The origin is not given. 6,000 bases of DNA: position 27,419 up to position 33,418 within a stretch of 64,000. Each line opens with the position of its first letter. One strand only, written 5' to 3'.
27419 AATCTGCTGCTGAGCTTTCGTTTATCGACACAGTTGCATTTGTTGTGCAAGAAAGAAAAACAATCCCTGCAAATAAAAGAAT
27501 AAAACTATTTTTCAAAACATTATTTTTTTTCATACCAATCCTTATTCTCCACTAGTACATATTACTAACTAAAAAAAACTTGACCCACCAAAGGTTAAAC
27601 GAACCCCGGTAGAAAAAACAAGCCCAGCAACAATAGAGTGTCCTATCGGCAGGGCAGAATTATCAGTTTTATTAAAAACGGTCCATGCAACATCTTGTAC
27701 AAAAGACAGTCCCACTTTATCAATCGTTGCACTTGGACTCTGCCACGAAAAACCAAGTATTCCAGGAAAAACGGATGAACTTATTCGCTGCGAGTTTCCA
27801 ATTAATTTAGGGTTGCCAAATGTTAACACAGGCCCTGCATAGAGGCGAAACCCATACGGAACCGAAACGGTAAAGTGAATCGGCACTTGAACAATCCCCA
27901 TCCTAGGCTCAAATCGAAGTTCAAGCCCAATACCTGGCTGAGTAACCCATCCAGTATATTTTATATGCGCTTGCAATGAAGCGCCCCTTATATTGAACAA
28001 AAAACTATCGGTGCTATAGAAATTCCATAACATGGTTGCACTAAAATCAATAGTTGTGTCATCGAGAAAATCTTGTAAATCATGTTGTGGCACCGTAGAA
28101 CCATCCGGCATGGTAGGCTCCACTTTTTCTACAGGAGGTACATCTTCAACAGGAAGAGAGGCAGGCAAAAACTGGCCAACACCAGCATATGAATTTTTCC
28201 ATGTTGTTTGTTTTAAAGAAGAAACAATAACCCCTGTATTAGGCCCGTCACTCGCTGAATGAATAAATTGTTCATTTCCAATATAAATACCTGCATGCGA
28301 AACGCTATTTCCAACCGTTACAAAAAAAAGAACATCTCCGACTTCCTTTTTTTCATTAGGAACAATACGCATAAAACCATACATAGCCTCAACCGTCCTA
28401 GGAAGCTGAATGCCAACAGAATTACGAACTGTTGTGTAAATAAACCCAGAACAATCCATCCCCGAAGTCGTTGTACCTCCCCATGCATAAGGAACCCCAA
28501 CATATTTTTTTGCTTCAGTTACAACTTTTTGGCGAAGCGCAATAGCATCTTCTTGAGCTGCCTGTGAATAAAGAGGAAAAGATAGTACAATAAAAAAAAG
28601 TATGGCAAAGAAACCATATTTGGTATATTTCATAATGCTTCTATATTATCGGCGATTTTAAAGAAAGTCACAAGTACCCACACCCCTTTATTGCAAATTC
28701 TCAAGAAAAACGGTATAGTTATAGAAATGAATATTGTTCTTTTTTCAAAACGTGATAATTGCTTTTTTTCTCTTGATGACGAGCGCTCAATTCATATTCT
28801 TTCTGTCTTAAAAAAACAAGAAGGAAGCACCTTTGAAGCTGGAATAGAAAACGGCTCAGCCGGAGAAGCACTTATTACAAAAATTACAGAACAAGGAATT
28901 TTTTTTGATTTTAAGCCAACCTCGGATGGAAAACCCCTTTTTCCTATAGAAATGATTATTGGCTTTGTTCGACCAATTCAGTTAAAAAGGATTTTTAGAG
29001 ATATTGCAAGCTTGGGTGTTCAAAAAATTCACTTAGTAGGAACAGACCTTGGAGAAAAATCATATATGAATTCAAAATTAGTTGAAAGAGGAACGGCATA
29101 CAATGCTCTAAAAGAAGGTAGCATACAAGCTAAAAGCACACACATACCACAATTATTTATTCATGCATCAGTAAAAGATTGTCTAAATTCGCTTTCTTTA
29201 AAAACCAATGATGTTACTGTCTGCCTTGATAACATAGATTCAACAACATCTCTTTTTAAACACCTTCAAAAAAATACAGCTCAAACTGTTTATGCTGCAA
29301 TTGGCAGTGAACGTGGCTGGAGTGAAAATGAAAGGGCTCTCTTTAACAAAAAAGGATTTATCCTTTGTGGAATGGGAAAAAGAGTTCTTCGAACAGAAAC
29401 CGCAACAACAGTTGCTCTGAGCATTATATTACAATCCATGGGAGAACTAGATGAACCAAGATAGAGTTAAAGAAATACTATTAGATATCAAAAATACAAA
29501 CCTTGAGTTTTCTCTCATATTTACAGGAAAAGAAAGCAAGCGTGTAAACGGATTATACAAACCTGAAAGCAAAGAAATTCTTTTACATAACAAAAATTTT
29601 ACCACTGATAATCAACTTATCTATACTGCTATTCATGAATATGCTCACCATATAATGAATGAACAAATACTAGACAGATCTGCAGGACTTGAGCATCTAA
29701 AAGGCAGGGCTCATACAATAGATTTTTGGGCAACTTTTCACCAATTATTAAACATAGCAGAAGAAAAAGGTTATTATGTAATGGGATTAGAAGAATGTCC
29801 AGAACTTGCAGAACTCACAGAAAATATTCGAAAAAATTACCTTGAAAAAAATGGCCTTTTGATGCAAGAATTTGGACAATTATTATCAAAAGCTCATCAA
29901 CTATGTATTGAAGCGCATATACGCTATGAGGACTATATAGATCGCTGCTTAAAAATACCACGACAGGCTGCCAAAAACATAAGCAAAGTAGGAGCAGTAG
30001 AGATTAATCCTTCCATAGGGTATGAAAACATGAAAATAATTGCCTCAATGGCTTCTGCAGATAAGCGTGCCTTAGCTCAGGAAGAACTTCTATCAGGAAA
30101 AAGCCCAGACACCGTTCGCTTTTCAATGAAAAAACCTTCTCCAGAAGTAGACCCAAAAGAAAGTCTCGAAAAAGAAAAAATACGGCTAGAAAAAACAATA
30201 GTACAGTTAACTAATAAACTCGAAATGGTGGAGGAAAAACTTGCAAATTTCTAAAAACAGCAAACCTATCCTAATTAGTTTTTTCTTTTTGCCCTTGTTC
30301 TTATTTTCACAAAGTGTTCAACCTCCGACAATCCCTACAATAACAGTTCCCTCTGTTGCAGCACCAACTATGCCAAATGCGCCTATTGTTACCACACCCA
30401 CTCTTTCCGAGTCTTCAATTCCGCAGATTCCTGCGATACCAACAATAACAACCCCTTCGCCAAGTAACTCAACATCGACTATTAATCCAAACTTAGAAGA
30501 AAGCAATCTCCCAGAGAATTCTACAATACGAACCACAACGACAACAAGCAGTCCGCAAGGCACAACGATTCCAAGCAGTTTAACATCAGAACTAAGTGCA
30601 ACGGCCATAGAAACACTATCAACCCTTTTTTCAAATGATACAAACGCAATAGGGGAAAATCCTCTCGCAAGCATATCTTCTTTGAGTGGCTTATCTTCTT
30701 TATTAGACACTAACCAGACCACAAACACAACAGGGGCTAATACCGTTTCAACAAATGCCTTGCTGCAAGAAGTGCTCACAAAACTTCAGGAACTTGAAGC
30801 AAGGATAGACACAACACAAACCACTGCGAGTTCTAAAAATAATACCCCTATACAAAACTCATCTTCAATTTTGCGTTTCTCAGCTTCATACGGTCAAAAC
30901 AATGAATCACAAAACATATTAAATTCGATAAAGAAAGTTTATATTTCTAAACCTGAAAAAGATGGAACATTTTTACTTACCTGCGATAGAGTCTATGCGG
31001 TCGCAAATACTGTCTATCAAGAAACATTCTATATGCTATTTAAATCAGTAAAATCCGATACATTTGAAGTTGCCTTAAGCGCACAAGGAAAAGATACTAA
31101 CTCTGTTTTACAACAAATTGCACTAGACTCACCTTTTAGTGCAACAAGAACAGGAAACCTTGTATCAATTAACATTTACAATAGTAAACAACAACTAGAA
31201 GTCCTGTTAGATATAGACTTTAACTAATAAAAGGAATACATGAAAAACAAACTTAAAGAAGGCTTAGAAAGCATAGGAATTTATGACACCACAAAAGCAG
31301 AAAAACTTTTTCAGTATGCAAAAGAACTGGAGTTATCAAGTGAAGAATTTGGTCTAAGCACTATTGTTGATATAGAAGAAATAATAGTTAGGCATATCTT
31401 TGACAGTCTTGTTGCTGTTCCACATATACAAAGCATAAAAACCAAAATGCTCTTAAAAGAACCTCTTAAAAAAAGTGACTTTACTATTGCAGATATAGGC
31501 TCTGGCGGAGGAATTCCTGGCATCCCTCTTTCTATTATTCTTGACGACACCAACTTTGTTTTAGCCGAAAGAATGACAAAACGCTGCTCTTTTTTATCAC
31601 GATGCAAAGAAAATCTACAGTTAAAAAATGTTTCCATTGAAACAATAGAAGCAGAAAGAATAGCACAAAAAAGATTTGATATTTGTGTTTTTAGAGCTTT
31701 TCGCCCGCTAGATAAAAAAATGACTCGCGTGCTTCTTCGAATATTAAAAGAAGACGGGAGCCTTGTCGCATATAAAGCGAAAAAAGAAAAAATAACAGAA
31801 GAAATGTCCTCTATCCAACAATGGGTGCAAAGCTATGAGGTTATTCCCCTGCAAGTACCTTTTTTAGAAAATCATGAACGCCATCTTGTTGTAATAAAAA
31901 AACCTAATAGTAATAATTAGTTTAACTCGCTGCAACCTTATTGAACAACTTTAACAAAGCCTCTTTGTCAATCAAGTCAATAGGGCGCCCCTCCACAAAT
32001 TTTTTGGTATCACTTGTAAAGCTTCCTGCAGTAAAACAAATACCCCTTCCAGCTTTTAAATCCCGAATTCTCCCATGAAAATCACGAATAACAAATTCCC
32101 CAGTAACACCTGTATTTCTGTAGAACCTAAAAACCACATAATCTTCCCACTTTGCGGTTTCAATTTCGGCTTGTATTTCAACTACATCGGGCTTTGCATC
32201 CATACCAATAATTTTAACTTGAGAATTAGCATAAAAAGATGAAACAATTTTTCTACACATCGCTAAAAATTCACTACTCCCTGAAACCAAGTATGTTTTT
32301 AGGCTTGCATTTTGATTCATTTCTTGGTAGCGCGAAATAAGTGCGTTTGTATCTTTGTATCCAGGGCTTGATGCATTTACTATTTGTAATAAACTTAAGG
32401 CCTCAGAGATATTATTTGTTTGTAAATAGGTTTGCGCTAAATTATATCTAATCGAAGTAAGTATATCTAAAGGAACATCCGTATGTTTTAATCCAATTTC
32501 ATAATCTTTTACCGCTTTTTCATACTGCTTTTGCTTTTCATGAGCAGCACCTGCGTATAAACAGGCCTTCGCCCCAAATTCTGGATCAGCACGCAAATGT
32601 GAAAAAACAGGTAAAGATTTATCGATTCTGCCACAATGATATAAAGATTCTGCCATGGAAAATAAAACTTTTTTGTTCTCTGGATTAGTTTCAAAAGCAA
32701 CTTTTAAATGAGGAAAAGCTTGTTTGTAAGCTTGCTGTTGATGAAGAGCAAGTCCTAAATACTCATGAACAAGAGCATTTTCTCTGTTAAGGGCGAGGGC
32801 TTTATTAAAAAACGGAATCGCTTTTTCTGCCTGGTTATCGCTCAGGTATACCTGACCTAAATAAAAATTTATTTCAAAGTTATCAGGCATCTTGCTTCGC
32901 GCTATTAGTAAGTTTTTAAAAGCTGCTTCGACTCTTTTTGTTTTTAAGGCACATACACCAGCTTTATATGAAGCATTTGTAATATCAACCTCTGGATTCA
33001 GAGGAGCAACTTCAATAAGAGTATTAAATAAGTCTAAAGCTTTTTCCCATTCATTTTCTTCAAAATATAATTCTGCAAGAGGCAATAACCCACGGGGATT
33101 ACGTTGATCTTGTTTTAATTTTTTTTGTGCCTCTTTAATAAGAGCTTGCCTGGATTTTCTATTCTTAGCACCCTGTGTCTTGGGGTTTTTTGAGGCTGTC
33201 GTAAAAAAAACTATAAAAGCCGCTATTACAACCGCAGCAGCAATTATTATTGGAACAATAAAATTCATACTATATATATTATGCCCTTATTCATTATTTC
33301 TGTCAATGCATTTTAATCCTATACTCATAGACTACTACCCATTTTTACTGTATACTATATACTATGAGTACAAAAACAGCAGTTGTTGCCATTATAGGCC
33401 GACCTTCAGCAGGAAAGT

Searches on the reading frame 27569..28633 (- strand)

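Call 83: search_protein_families(library=pfam, proteins=[window:27569-28633:-], max_evalue=0.00001)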
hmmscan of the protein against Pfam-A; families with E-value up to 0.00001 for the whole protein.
window:27569-28633:- (354 aa): 1 family
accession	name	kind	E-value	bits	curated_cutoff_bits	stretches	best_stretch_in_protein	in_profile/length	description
PF00877.26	NLPC_P60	-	1.1e-26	93.3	23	1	46-152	1-103/105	NlpC/P60 family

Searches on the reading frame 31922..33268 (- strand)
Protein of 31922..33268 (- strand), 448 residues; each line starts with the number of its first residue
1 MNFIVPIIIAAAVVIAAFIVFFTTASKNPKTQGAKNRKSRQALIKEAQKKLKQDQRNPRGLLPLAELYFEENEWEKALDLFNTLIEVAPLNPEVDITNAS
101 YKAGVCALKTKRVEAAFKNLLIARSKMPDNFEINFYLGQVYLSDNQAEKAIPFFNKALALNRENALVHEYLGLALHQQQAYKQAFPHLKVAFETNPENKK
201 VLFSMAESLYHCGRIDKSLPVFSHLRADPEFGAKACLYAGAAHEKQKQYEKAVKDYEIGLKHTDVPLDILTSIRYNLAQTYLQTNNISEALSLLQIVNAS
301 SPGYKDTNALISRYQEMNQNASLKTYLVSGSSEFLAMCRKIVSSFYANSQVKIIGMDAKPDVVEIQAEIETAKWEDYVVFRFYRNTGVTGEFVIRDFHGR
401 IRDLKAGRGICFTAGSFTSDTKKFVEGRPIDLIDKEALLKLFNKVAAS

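Call 83: search_protein_families(library=pfam, proteins=[window:31922-33268:-], max_evalue=0.00001)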
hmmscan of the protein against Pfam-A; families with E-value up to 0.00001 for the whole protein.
window:31922-33268:- (448 aa): 19 families
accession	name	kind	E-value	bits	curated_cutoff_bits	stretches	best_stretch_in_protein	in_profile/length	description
PF14559.12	TPR_19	-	5e-24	84.9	25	0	48-94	15-61/68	Tetratricopeptide repeat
PF07719.23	TPR_2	-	2.6e-23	80.6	27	0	132-164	2-34/34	Tetratricopeptide repeat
PF00515.34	TPR_1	-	6.5e-17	61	27.8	0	135-164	5-34/34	Tetratricopeptide repeat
PF13432.12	TPR_16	-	7.3e-17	61.9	32.7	0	115-162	18-62/65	Tetratricopeptide repeat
PF13428.12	TPR_14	-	2.7e-16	58.9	23.5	0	59-94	2-37/44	Tetratricopeptide repeat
PF25063.1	ARM_TT21_C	-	1.3e-13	51.7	35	1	43-210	5-175/209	Tetratricopeptide repeat protein 21 C-terminal ARM domain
PF13424.12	TPR_12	-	3.1e-13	50.1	30.1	0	236-295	4-69/77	Tetratricopeptide repeat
PF12895.13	ANAPC3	-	2.2e-12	47.5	27.2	0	127-189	19-80/82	Anaphase-promoting complex, cyclosome, subunit 3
PF13431.12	TPR_17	-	9e-12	44.7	24.4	0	128-151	10-33/34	Tetratricopeptide repeat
PF13414.12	TPR_11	-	1.3e-11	44.4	26.8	1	138-178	1-41/42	TPR repeat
PF13174.12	TPR_6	-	1.1e-10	41.8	26.3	0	64-89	6-31/33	Tetratricopeptide repeat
PF13181.12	TPR_8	-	7.6e-10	38.6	25.7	0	137-164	7-34/34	Tetratricopeptide repeat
PF14561.12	TPR_20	-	6.6e-09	36.4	25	0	40-85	4-49/90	Tetratricopeptide repeat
PF23914.1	TPR_CcmH_CycH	-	1.1e-07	32.3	42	0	127-225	46-147/158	Cytochrome c-type biogenesis protein H TPR domain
PF13176.12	TPR_7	-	2.1e-07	30.9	27.9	0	137-163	5-31/36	Tetratricopeptide repeat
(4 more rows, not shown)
